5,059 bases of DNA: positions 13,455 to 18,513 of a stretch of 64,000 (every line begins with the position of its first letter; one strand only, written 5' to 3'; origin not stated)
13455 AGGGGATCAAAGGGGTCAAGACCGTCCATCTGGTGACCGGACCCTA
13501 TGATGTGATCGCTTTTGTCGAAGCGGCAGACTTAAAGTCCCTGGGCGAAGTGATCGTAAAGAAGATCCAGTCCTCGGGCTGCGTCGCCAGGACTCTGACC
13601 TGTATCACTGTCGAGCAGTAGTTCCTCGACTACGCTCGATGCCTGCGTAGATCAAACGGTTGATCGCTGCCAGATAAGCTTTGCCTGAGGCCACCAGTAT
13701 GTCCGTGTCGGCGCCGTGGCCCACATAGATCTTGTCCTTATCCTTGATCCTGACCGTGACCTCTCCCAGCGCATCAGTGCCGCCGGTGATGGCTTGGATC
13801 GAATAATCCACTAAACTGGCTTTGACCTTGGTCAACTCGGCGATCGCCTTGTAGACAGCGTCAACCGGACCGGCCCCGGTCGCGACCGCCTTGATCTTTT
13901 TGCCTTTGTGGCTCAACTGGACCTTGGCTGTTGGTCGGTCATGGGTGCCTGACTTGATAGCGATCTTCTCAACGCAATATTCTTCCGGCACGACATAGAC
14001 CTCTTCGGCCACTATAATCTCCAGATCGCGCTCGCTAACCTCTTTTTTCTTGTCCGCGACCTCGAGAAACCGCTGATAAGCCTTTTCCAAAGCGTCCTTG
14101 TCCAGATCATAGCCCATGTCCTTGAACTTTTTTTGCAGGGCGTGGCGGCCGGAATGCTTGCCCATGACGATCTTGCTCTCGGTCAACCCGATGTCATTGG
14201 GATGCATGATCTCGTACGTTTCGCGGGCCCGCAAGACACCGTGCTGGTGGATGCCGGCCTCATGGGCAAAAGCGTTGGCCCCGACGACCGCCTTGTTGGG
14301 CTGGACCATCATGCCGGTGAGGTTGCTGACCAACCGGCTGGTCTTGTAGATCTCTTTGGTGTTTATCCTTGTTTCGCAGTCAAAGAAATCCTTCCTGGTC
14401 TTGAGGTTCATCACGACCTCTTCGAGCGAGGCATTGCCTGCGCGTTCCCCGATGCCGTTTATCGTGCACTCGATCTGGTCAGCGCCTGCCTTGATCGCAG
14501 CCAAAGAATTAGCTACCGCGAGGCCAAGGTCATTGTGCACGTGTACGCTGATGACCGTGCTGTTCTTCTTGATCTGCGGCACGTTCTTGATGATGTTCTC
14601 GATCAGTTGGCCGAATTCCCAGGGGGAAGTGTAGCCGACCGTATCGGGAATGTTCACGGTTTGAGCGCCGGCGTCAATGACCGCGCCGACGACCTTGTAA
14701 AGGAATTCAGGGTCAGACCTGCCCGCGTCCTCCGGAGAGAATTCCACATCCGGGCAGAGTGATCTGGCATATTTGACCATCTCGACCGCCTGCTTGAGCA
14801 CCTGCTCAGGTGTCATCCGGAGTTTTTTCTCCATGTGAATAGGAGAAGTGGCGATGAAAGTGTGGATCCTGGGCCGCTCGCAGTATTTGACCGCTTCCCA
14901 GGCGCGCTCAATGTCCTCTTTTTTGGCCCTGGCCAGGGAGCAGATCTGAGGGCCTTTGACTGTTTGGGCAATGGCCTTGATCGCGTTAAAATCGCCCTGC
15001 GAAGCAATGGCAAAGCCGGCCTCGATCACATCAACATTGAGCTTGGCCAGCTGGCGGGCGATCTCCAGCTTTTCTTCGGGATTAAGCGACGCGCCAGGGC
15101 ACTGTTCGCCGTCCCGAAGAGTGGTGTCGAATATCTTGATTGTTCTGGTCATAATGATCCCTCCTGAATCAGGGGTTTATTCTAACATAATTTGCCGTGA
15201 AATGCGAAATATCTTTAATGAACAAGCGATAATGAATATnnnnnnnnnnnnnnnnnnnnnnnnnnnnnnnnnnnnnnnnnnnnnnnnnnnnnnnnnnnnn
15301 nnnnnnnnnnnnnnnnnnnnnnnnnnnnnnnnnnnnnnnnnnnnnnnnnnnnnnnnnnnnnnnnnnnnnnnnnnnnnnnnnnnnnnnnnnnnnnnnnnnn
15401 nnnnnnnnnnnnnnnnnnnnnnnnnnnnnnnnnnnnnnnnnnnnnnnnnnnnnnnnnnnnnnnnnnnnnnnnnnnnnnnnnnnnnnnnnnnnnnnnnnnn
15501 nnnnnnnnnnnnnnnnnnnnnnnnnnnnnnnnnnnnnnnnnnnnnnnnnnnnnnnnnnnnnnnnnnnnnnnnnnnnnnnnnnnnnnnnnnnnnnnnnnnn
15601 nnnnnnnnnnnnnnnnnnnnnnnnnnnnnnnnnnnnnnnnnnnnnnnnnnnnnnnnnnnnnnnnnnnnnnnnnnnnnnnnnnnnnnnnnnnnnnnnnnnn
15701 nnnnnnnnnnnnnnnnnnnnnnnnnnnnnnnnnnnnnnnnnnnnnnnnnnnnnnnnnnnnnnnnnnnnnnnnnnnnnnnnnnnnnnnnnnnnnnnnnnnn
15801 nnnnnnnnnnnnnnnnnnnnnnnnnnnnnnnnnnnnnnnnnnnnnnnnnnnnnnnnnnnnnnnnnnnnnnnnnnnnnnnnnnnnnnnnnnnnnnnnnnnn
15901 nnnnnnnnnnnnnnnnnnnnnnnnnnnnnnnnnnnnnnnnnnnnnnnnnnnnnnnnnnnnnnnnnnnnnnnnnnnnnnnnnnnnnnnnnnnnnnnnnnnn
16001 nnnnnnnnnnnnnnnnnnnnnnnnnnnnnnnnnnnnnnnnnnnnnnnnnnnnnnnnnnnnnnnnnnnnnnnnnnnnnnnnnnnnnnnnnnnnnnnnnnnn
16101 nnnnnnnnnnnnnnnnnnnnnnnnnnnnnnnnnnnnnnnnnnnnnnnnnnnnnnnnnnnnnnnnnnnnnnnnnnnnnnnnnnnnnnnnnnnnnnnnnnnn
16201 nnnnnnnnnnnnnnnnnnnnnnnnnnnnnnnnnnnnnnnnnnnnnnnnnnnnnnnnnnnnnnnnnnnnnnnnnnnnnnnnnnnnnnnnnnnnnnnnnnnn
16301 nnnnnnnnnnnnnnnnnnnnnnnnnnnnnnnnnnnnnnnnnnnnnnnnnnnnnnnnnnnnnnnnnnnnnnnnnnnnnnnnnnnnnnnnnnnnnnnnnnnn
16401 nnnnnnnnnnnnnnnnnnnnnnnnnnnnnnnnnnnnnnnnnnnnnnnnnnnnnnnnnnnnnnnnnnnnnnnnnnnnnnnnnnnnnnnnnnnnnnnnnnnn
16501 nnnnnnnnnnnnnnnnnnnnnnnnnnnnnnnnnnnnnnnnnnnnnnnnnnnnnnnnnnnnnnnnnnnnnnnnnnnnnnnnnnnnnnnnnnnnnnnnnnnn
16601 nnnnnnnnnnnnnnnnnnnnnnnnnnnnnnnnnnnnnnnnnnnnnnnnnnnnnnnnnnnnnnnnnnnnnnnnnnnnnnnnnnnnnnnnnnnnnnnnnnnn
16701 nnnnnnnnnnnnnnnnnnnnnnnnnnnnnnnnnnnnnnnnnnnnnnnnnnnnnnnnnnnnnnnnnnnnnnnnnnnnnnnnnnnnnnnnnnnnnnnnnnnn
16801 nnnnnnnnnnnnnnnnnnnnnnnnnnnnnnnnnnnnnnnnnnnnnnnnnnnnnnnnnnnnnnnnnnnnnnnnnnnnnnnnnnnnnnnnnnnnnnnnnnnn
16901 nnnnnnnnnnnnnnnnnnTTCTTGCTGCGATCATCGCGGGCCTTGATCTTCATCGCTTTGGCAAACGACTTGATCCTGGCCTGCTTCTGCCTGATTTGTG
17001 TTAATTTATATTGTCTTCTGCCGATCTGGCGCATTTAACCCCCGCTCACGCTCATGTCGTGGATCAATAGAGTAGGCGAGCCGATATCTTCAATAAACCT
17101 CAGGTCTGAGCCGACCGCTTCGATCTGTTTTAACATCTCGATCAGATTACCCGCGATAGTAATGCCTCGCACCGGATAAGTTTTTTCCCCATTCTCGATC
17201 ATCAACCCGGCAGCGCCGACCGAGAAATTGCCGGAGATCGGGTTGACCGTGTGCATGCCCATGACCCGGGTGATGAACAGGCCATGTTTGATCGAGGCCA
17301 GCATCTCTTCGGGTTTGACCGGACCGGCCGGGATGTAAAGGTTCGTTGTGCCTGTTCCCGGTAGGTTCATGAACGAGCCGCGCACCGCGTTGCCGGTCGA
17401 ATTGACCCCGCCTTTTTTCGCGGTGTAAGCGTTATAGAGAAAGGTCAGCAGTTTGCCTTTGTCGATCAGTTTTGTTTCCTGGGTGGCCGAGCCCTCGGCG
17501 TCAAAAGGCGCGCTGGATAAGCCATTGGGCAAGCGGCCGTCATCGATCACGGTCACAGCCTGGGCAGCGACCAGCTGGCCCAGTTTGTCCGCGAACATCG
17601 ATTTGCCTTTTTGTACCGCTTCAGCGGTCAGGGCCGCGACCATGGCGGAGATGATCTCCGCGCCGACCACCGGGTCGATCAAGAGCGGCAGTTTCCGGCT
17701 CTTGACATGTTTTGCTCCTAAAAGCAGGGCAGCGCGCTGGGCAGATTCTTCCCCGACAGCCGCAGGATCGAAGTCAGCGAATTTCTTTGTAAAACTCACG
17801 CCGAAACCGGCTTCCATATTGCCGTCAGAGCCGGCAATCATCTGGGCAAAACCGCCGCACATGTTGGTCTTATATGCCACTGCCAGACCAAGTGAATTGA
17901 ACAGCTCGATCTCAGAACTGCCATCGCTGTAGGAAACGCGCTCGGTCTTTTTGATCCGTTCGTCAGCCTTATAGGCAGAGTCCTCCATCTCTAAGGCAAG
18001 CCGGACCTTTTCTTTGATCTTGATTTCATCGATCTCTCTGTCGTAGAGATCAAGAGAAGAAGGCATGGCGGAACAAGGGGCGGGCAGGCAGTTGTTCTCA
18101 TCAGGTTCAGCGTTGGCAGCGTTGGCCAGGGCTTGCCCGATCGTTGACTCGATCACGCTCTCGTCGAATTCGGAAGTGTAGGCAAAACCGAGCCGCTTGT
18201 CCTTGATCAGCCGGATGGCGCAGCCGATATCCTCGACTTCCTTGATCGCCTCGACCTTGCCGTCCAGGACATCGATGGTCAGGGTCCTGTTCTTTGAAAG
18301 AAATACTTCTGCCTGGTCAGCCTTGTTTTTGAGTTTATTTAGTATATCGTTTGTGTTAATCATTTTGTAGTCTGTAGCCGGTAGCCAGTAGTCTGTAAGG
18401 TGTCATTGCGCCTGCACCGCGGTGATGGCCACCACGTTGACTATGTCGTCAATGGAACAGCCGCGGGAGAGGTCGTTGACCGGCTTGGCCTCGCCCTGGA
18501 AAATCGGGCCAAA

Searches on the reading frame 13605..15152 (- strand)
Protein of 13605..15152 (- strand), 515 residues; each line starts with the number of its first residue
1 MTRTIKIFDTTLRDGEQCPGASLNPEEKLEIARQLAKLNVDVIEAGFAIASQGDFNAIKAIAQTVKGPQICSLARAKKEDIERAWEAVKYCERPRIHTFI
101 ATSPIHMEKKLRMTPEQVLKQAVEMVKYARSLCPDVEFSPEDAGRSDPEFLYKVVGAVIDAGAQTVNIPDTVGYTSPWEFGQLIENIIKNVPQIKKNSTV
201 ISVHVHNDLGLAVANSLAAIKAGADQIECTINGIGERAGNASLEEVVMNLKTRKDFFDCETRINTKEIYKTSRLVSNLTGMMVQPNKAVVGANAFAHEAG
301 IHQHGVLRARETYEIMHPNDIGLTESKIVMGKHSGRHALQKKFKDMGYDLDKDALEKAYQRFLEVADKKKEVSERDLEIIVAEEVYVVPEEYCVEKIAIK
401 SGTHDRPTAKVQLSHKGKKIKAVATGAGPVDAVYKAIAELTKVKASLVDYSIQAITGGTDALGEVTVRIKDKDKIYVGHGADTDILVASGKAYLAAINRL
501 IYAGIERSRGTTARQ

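Call 11: search_protein_families(library=pfam, proteins=[window:13605-15152:-], max_evalue=0.001)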
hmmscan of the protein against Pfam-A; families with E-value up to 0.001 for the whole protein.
window:13605-15152:- (515 aa): 3 families
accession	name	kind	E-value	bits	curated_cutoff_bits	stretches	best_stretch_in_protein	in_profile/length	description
PF00682.25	HMGL-like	-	6.4e-101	337.5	29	1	5-275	2-260/260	HMGL-like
PF08502.15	LeuA_dimer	-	5.5e-37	127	24.9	1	371-500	1-130/131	LeuA allosteric (dimerisation) domain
PF22617.1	HCS_D2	-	4.3e-29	101.2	27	1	289-370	1-82/82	Homocitrate synthase post-HMGL domain-like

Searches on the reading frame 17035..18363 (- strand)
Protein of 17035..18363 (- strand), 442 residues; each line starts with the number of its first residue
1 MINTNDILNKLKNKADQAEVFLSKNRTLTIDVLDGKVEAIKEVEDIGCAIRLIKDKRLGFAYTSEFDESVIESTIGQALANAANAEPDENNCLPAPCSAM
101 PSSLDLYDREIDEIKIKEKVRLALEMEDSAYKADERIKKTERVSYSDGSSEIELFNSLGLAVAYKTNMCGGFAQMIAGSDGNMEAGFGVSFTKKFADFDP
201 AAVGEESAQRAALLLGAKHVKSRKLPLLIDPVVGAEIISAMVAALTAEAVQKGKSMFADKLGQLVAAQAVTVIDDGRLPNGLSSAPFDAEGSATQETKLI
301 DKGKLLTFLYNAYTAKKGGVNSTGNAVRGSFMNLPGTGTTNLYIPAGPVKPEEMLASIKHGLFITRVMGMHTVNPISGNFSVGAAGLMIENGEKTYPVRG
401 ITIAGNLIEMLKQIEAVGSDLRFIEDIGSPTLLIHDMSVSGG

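Call 11: search_protein_families(library=pfam, proteins=[window:17035-18363:-], max_evalue=0.001)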
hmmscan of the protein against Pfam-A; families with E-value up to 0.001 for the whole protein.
window:17035-18363:- (442 aa): 3 families
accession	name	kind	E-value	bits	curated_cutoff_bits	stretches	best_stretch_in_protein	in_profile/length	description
PF19289.4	PmbA_TldD_3rd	-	1.1e-79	267.1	22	1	223-441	2-220/220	PmbA/TldA metallopeptidase C-terminal domain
PF19290.4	PmbA_TldD_2nd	-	2.5e-18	67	20.9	1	110-215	2-109/109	PmbA/TldA metallopeptidase central domain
PF01523.21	PmbA_TldD_1st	-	9.1e-15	55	20.9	1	18-82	1-65/65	PmbA/TldA metallopeptidase domain 1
